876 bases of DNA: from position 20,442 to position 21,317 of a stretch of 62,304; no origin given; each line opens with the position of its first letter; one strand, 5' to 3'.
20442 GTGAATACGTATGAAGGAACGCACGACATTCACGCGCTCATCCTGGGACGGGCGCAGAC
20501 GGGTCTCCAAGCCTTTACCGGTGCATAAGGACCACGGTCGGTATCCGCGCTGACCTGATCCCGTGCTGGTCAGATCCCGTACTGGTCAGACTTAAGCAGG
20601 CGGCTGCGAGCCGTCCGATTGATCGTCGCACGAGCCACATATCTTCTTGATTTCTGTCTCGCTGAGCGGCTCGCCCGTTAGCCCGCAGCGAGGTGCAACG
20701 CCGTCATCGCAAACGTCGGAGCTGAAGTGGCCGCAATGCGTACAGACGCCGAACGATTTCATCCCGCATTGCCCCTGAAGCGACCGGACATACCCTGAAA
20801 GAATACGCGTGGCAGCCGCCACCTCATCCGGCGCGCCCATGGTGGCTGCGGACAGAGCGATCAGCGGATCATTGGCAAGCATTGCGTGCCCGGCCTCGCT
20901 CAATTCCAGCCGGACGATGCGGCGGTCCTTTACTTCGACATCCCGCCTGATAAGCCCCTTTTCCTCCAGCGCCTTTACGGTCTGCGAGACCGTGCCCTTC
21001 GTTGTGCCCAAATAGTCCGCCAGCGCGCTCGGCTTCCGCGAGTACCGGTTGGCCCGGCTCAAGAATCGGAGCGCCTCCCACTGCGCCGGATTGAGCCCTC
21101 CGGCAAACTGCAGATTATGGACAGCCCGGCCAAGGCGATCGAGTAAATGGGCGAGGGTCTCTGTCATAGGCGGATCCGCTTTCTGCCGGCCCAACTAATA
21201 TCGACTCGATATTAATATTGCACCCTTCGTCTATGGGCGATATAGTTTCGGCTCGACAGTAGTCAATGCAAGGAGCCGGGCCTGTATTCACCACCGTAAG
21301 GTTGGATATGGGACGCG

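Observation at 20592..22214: Cys-rich MarR repressor divergent from an RpoH2-like sigma factor, with readable operators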

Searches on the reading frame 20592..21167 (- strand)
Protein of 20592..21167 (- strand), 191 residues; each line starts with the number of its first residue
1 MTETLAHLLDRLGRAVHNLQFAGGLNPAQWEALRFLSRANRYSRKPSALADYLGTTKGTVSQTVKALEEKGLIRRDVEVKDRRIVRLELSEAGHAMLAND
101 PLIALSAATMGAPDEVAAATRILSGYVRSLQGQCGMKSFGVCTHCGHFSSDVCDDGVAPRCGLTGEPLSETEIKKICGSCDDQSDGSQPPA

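Call 3: search_protein_families(library=pfam, proteins=[window:20592-21167:-], max_evalue=0.01)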
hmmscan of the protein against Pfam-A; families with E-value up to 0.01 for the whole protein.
window:20592-21167:- (191 aa): 15 families
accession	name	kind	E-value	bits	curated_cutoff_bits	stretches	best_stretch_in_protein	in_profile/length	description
PF12802.13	MarR_2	-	6.9e-15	55.4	27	1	24-83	2-60/61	MarR family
PF01047.28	MarR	-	3.7e-11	43.2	24.6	1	25-85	1-59/59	MarR family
PF13463.12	HTH_27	-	1.2e-10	41.9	22.2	1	25-93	1-68/68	Winged helix DNA-binding domain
PF13545.12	HTH_Crp_2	-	9.6e-07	29.1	27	1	48-82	27-64/70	Crp-like helix-turn-helix domain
PF09339.16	HTH_IclR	-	0.0002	21.5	22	1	34-76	10-51/52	IclR helix-turn-helix domain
PF00325.26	Crp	-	0.0002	21.4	21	1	48-73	7-32/32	Bacterial regulatory proteins, crp family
PF25212.1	HVO_A0114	-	0.00027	21.1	27.6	1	21-83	16-76/84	HVO_A0114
PF12840.13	HTH_20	-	0.00031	21.1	27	1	46-74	21-49/51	Helix-turn-helix domain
PF25213.1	HVO_A0261_N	-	0.00044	20.5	35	1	34-76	15-57/86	HVO_A0261 N-terminal domain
PF01022.26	HTH_5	-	0.001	19.4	22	1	27-74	2-46/47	Bacterial regulatory protein, arsR family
PF13412.12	HTH_24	-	0.001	19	21.9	1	47-74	21-48/48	Winged helix-turn-helix DNA-binding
PF13601.12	HTH_34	-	0.0013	19.3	27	1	45-95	16-67/80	Winged helix DNA-binding domain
PF22381.2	Staph_reg_Sar_Rot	-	0.0017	18.8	27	1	55-95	40-80/85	Transcriptional regulator SarA/Rot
PF08279.18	HTH_11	-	0.0028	17.9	25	1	33-72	6-44/55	HTH domain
PF01325.25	Fe_dep_repress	-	0.0087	16.7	26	0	45-73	24-52/60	Iron dependent repressor, N-terminal DNA binding domain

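Call 4: search_protein_families(library=ncbifam, proteins=[window:20592-21167:-], max_evalue=0.01)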
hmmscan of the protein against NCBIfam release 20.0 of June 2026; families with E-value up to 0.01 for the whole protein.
window:20592-21167:- (191 aa): 17 families
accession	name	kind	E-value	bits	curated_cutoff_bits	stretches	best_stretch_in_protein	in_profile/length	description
NF050133.1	TransRegFabT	equivalog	2.3e-08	34.4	200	1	44-95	44-95/138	fatty acid biosynthesis transcriptional regulator FabT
NF008122.0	PRK10870.1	equivalog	1.5e-07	31.3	157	1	8-98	36-126/176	transcriptional repressor MprA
NF002926.0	PRK03573.1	equivalog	2e-05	24.5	120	1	28-98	32-101/144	transcriptional regulator SlyA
TIGR02337.1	HpaR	equivalog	4.8e-05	23.2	121.2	1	25-98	26-97/130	homoprotocatechuate degradation operon regulator HpaR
NF045593.1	bilirub_TF_BilQ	equivalog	0.00011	21.9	125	1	46-97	47-98/135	bilirubin utilization transcriptional regulator BilQ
NF053777.1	Saro0803TransReg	equivalog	0.00013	21.7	200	1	49-99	57-107/140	Saro_0803 family transcriptional regulator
NF052638.1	TransRegOhrRVib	equivalog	0.00022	21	200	1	50-97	58-105/141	transcriptional regulator OhrR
NF040939.2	trans_reg_lrs14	equivalog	0.00065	19.7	90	1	16-79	10-72/103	Lrs14 family HTH-type transcriptional regulator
NF038251.1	AdcR_fam_Zn_TF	equivalog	0.00076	19.7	175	1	45-96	51-102/143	zinc-dependent MarR family transcriptional regulator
NF045989.1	TransRegFnrLRhodb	equivalog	0.0011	18.3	300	1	47-81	189-227/245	transcriptional regulator FnrL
NF050806.1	TransRegFixKCaul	equivalog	0.0018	17.5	300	1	48-85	169-210/215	transcriptional regulator FixK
NF053606.1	Sta1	subfamily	0.002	18.2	80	1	16-81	9-72/100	Sta1 family transcriptional regulator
NF053755.1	MsvR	equivalog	0.0035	17.1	220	1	44-83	27-66/236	transcriptional factor MsvR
NF047395.1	TransRegLtdR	equivalog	0.0045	16.7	250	1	58-96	80-118/166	transcriptional regulator LdtR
NF033788.1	HTH_metalloreg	subfamily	0.0051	16.6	55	1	43-78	25-60/77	metalloregulator ArsR/SmtB family transcription factor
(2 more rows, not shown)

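Call 5: find_homologous_proteins(query=window:20592-21167:-)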
Query window:20592-21167:- (191 aa): 936 proteins with E <= 0.001 among 1394 candidates; the best 120 are listed.
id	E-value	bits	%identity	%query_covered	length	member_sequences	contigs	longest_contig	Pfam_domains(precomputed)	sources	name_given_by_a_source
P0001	4.5e-118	410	96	100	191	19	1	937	PF01047.29,PF13463.13,PF12802.14,PF13545.13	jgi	-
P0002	5.9e-111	387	89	99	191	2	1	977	PF01047.29,PF13463.13,PF12802.14,PF13545.13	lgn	-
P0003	9.6e-111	386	89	99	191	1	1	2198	PF01047.29,PF13463.13,PF12802.14,PF13545.13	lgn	-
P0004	3.8e-109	381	89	99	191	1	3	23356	PF01047.29,PF13463.13,PF12802.14,PF13545.13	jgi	jgi:DNA-binding MarR family transcriptional regulator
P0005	5.1e-108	377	89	99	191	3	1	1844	PF01047.29,PF13463.13,PF12802.14,PF13545.13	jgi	jgi:DNA-binding MarR family transcriptional regulator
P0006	1.3e-107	376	88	99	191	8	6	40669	PF01047.29,PF13463.13,PF13601.13,PF12802.14,PF13545.13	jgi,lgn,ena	-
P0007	2.1e-107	375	89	98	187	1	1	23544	PF01047.29,PF25212.3,PF13463.13,PF12802.14,PF13545.13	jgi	jgi:DNA-binding MarR family transcriptional regulator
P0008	6.1e-107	373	87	99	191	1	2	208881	PF01047.29,PF13463.13,PF13601.13,PF12802.14,PF13545.13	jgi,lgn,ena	-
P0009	1.6e-101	356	86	96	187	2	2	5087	PF01047.29,PF13463.13,PF12802.14,PF13545.13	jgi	-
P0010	2.8e-93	329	81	96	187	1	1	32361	PF01047.29,PF13463.13,PF12802.14,PF13545.13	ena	-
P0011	9.6e-93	327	79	96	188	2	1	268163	PF01047.29,PF13463.13,PF13601.13,PF12802.14,PF13545.13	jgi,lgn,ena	-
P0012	6.3e-88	311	90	82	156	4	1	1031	PF01047.29,PF13463.13,PF12802.14,PF13545.13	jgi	jgi:DNA-binding HxlR family transcriptional regulator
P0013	7.2e-72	259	69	94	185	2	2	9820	PF01047.29,PF13463.13,PF01022.27,PF12802.14,PF13545.13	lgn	-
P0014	1.4e-70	255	65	94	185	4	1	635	PF01047.29,PF13463.13,PF13601.13,PF12802.14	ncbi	-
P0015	3.7e-70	254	64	94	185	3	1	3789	PF01047.29,PF13463.13,PF12802.14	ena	-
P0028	7.4e-52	194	56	92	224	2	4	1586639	PF01047.29,PF13463.13,PF12802.14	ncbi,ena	-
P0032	3.0e-51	192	58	92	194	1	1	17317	PF01047.29,PF13463.13,PF12802.14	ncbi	-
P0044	4.0e-50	188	53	97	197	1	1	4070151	PF01047.29,PF13463.13,PF12802.14,PF13545.13,PF22381.3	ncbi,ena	-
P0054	2.8e-49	185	53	91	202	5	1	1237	PF01047.29,PF13463.13,PF12802.14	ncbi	-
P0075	5.9e-48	181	50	94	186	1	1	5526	PF01047.29,PF13463.13,PF12802.14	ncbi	-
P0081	1.8e-47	180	54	93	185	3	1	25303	PF01047.29,PF13463.13,PF12802.14,PF13545.13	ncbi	-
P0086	2.2e-47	179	54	91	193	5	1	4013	PF01047.29,PF13463.13,PF12802.14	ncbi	-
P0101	1.7e-46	176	54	91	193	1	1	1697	PF01047.29,PF13463.13,PF12802.14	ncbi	-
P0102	2.0e-46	176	50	93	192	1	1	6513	PF01047.29,PF13463.13,PF12802.14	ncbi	-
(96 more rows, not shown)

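Call 7: find_related_loci(query=A1, collection=genome_contigs, flank=4000)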
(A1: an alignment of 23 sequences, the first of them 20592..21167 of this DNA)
Query A1 (191 aa) in genome_contigs; peptide patterns used: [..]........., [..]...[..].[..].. (x = any residue, [..] = any of these).
466 stretches matched a pattern; 427 encode a relative of the query (tblastn E <= 1e-3); the best 80 are kept; 80 distinct loci.
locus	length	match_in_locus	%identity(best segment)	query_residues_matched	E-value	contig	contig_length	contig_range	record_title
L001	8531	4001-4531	64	1-177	7e-74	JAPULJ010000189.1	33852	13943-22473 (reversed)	MAG: Alphaproteobacteria bacterium isolate KW1-S21_141 KW1-S21_141_cg189, whole genome shotgun sequence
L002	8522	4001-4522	56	3-177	1e-56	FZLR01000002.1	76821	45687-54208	Rhodospirillaceae bacterium Spongia_Bin9 genome assembly, contig: NODE_2_length_76821_cov_4.92508, whole genome shotgun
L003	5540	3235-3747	55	5-177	7e-57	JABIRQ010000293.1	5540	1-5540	MAG: Rhodospirillaceae bacterium isolate SI072_bin169 k141_1872143, whole genome shotgun sequence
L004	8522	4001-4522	56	3-177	5e-56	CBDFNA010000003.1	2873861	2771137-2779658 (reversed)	MAG: Alphaproteobacteria bacterium isolate 456df9e9-cc6a-4da3-9ba1-058004e9e0f4 genome assembly, contig: contig_3, whole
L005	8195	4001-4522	54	3-177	9e-56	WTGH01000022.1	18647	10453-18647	MAG: Rhodospirillaceae bacterium isolate CO36386bin_9 NODE_1361_length_18647_cov_41.187984, whole genome shotgun sequenc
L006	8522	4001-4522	55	3-177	3e-55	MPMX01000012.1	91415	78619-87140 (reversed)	MAG: Rhodospirillaceae bacterium bin65 NODE_418_length_91415_cov_17.7509_ID_835, whole genome shotgun sequence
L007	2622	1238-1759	56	2-177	6e-55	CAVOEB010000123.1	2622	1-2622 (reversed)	MAG: Alphaproteobacteria bacterium isolate CBN3_323.43 genome assembly, contig: Ga0302135_10035137, whole genome shotgun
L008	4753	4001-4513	56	5-177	1e-54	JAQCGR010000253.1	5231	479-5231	MAG: Proteobacteria bacterium isolate casp40-mb.210 NODE_36285_length_5231_cov_0.064302, whole genome shotgun sequence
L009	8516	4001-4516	54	5-177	8e-54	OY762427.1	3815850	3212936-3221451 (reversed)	MAG: Alphaproteobacteria bacterium isolate ccf0328c-cffc-48f6-8afa-02e3c565a3a4 genome assembly, chromosome: 1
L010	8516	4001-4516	54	5-177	8e-54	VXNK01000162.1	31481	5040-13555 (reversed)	MAG: Rhodospirillaceae bacterium isolate SB0661_bin_7 NODE_1382_length_31481_cov_33.492140, whole genome shotgun sequenc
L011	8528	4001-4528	53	5-181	2e-53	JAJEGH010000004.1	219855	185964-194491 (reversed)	MAG: Alphaproteobacteria bacterium isolate p16x44bins.53 k141_1531223, whole genome shotgun sequence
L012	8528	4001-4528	54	1-177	2e-53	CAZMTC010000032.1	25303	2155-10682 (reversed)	MAG TPA_asm: uncultured Alphaproteobacteria bacterium isolate SRP141376_co4_250 genome assembly, contig: NODE_3516_lengt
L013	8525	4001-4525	52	2-177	1e-53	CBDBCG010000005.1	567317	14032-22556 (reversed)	MAG: Alphaproteobacteria bacterium isolate 0bf2ae11-f7ef-4b98-947a-5f0f4121c03f genome assembly, contig: contig_5, whole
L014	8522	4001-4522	54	3-177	3e-53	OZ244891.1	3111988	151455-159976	MAG: Alphaproteobacteria bacterium isolate e7b8784a-d0b7-4d7c-aae0-ac4051ab9044 genome assembly, chromosome: 1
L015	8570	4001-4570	50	5-191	5e-53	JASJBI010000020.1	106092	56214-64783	MAG: Alphaproteobacteria bacterium isolate MO_074.B3 MO_074.c_157, whole genome shotgun sequence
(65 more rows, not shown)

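Call 16: search_dna_similar(query=window:20592-21167:-, collection=plasmids, mode=protein, max_evalue=1e-10, max_rows=30)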
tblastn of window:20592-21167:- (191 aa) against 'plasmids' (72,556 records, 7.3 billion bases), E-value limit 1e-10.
Records with a match: 150; places in all: 162; records where one place covers at least 80% of the query: 126.
Best place of each record, by identity: <60% 150.
By first word of the organism name: Phaeobacter 58; Enterobacter 56; Azospirillum 13; Leisingera 12; Polaromonas 2; Octadecabacter 1; Agarilytica 1; Lelliottia 1; Vibrio 1; Bradyrhizobium 1; and 4 more.
By predicted mobility (MOB-suite, as given by PLSDB): non-mobilizable 87; conjugative 59; mobilizable 4.
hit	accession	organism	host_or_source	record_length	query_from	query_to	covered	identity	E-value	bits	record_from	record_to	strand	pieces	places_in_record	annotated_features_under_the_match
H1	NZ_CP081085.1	Leisingera caerulea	-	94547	2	177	92%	40.9%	5e-24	105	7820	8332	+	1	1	MarR family transcriptional regulator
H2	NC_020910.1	Octadecabacter arcticus 238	150 km offshore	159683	2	177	92%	40.7%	4e-28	117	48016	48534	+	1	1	MarR family transcriptional regulator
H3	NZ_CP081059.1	Leisingera aquaemixtae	-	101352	2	177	92%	40.3%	3e-24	105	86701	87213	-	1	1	MarR family transcriptional regulator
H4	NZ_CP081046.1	Leisingera aquaemixtae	-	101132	1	177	93%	40.0%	2e-25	109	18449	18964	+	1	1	MarR family transcriptional regulator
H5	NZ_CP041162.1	Leisingera aquaemixtae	cell culture,Biocathode MCL, marine ...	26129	1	177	93%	40.0%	8e-25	107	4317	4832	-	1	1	MarR family transcriptional regulator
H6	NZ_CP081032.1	Leisingera aquaemixtae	-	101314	1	177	93%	40.0%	2e-24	106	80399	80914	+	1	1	MarR family transcriptional regulator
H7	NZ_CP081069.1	Leisingera caerulea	-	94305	2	177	92%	40.2%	4e-26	111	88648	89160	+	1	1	MarR family transcriptional regulator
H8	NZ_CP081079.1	Leisingera caerulea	-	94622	2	177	92%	40.2%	2e-25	109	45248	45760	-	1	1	MarR family transcriptional regulator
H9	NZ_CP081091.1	Leisingera caerulea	-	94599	2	177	92%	40.2%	2e-25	108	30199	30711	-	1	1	MarR family transcriptional regulator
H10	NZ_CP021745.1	Agarilytica rhodophyticola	Rhodophyta,Sea water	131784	8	177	89%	41.5%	1e-32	129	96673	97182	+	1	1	helix-turn-helix domain-containing protein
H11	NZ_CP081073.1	Leisingera caerulea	-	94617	5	177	91%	40.4%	1e-26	112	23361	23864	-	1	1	MarR family transcriptional regulator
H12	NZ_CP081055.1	Leisingera aquaemixtae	-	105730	1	177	93%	39.4%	2e-24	106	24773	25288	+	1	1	MarR family transcriptional regulator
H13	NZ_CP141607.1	Lelliottia sp. JS-SCA-14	whole organism,soil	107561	4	177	91%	38.9%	5e-21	97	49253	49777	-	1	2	MarR family transcriptional regulator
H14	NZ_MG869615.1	Polaromonas sp. E10S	Ecology Glacier, King George Island, ...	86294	2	177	92%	38.3%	7e-29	119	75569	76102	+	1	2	MarR family transcriptional regulator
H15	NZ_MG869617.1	Polaromonas sp. E3S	Ecology Glacier, King George Island, ...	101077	2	177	92%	38.3%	8e-28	116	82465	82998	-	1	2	MarR family transcriptional regulator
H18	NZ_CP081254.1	Phaeobacter inhibens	-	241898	8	190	96%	36.4%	2e-21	98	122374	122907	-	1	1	MarR family transcriptional regulator | MOSC domain-containing protein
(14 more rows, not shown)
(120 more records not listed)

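Call 17: search_solved_structures(query=A1, max_evalue=0.01, show_alignments=2)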
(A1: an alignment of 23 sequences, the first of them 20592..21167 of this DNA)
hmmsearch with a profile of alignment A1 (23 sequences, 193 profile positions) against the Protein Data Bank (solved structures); distinct sequences matched with E-value up to 0.01: 96 (the best 60 are shown).
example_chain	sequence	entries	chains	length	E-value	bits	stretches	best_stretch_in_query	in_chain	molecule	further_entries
6jbx_A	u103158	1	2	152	1.3e-11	47.8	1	52-105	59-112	Fatty acid biosynthesis transcriptional regulator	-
8ylf_A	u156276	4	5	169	1.1e-10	44.7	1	30-138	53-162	MarR family transcriptional regulator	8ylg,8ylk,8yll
2fbk_A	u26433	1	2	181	3.6e-10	43.1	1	17-133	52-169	transcriptional regulator, MarR family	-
8ylm_A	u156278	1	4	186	3.9e-10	43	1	17-133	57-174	Transcriptional regulator, MarR family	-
7xl9_A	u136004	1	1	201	4.6e-10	42.7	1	17-132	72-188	Transcriptional regulator, MarR family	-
5dd8_A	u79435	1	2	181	4.7e-10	42.7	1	15-133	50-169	Transcriptional regulator, MarR family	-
2a61_A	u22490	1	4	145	5.2e-10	42.6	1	31-140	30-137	transcriptional regulator Tm0710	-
3f3x_A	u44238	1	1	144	5.6e-10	42.4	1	55-137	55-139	Transcriptional regulator, marR family, putative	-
8ylh_A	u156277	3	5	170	1.1e-09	41.5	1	39-142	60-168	Regulatory protein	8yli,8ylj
3nrv_A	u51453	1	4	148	1.5e-09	41.1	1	31-141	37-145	Putative transcriptional regulator (MarR/EmrR family)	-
2eth_A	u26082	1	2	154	4e-09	39.6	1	52-121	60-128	transcriptional regulator, putative, Mar family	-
3s2w_A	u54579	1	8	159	5.5e-09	39.2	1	52-103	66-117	Transcriptional regulator, MarR family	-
7wze_Y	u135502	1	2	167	1.2e-08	38.1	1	30-135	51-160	Uncharacterized HTH-type transcriptional regulator YetL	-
3bpv_A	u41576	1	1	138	1.9e-08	37.4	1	53-104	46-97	Transcriptional regulator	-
3bpx_A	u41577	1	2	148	2.2e-08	37.3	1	53-104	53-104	Transcriptional regulator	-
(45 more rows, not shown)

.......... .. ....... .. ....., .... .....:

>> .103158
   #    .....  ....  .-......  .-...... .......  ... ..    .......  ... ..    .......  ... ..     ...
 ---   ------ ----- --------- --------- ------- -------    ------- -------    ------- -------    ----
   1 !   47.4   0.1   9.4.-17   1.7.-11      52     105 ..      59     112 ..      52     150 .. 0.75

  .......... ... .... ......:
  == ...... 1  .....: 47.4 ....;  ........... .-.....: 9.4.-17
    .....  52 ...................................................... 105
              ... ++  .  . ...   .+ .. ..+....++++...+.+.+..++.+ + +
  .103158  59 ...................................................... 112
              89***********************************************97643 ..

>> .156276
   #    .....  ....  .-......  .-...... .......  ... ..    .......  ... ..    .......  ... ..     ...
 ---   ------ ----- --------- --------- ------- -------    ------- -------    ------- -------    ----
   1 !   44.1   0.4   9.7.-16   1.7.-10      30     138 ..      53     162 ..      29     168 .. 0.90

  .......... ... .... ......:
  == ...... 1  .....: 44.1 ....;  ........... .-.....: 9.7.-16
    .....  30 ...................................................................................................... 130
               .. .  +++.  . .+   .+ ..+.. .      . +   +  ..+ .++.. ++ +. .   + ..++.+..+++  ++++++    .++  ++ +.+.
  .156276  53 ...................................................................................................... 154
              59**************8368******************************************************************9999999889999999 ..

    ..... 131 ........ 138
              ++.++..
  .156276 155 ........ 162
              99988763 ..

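Call 18: get_annotated_region(hit=H1, flank=4000)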
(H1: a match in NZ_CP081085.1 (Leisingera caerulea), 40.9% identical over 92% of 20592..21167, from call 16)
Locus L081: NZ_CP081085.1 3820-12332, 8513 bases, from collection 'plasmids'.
description: Leisingera caerulea strain S185 plasmid unnamed1, complete sequence
organism: Leisingera caerulea (NCBI taxid 506591)
taxonomy: Bacteria; Pseudomonadota; Alphaproteobacteria; Rhodobacterales; Roseobacteraceae; Leisingera; Leisingera caerulea
host: -; source: -; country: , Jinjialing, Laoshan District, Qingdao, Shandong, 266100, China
typing (MOB-suite, as given by PLSDB): non-mobilizable
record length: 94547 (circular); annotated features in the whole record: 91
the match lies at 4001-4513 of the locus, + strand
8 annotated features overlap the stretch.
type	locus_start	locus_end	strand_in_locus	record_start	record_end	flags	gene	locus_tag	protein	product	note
CDS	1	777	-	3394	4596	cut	-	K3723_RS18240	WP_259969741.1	HlyD family efflux transporter periplasmic adaptor subunit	-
CDS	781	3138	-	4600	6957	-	-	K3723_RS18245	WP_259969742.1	FtsX-like permease family protein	-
CDS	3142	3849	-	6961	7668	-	-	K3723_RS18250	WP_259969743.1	ABC transporter ATP-binding protein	-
CDS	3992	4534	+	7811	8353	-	-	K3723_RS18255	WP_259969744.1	MarR family transcriptional regulator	GO:0006355 - regulation of DNA-templated transcription [Evidence IEA]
CDS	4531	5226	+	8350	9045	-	-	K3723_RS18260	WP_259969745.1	MOSC domain-containing protein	-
CDS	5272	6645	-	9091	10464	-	-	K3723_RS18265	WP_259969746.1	aspartate aminotransferase family protein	-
CDS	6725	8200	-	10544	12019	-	-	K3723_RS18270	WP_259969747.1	NAD-dependent succinate-semialdehyde dehydrogenase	-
CDS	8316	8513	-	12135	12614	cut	-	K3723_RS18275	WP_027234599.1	Lrp/AsnC family transcriptional regulator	-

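Call 19: get_annotated_region(hit=H13, flank=4000)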
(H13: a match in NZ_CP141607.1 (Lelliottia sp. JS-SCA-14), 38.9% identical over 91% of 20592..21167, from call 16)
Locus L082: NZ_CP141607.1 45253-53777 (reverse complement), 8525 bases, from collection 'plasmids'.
description: Lelliottia sp. JS-SCA-14 plasmid unnamed, complete sequence
organism: Lelliottia sp. JS-SCA-14 (NCBI taxid 3110110)
taxonomy: Bacteria; Pseudomonadota; Gammaproteobacteria; Enterobacterales; Enterobacteriaceae; Lelliottia; Lelliottia sp. JS-SCA-14
host: -; source: whole organism,soil; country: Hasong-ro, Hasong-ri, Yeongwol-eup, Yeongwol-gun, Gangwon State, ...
typing (MOB-suite, as given by PLSDB): non-mobilizable
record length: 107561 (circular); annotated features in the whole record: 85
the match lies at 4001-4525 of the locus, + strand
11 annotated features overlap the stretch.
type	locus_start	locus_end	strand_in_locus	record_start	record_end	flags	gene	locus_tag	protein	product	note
CDS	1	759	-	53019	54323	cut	ptsJ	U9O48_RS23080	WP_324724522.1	transcriptional regulator PtsJ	GO:0006355 - regulation of DNA-templated transcription [Evidence IEA]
CDS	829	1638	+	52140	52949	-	-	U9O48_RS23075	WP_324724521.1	YggS family pyridoxal phosphate-dependent enzyme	-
CDS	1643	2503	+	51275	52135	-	-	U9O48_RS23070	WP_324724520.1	PfkB family carbohydrate kinase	-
CDS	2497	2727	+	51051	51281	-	-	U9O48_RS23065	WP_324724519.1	hypothetical protein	-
CDS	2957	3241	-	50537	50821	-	-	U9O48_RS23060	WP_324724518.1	Rho-binding antiterminator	-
CDS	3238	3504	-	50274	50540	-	-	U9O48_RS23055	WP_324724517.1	DUF2024 family protein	-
CDS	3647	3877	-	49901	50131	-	-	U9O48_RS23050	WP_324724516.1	glutaredoxin domain-containing protein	-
CDS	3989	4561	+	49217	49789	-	-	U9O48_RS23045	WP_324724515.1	MarR family transcriptional regulator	GO:0006355 - regulation of DNA-templated transcription [Evidence IEA]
CDS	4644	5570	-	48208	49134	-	-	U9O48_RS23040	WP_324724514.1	ATP-grasp fold amidoligase family protein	-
CDS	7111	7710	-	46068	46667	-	-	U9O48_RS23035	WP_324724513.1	hypothetical protein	-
CDS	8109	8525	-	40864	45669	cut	-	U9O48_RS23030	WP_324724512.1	autotransporter outer membrane beta-barrel domain-containing protein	GO:0046819 - protein secretion by the type V secretion system [Evidence IEA]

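Call 20: get_annotated_region(hit=H18, flank=4000)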
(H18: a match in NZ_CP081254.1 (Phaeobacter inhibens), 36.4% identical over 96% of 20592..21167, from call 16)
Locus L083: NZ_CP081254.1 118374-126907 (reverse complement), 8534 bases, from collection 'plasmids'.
description: Phaeobacter inhibens strain M635 plasmid unnamed2, complete sequence
organism: Phaeobacter inhibens (NCBI taxid 221822)
taxonomy: Bacteria; Pseudomonadota; Alphaproteobacteria; Rhodobacterales; Roseobacteraceae; Phaeobacter; Phaeobacter inhibens
host: -; source: -; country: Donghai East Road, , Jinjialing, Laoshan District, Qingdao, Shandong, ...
typing (MOB-suite, as given by PLSDB): non-mobilizable; replicon rep_cluster_377
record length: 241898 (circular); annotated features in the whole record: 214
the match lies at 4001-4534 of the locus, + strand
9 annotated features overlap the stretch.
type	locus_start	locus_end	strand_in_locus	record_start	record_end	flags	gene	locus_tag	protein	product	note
CDS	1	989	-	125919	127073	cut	-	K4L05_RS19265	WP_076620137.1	aromatic ring-hydroxylating dioxygenase subunit alpha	-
CDS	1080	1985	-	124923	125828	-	-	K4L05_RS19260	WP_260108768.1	LysR substrate-binding domain-containing protein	-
CDS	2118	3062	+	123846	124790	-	-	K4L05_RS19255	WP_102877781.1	PDR/VanB family oxidoreductase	-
CDS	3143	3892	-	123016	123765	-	-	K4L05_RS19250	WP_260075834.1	hypothetical protein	-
CDS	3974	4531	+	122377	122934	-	-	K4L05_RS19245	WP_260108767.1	MarR family transcriptional regulator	GO:0006355 - regulation of DNA-templated transcription [Evidence IEA]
CDS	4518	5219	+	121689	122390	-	-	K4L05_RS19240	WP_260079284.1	MOSC domain-containing protein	-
CDS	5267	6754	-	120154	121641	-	-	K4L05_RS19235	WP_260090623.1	NAD(P)/FAD-dependent oxidoreductase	-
CDS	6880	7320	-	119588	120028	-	-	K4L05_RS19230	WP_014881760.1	cupin domain-containing protein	-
CDS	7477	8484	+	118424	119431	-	-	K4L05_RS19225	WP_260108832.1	AraC family transcriptional regulator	-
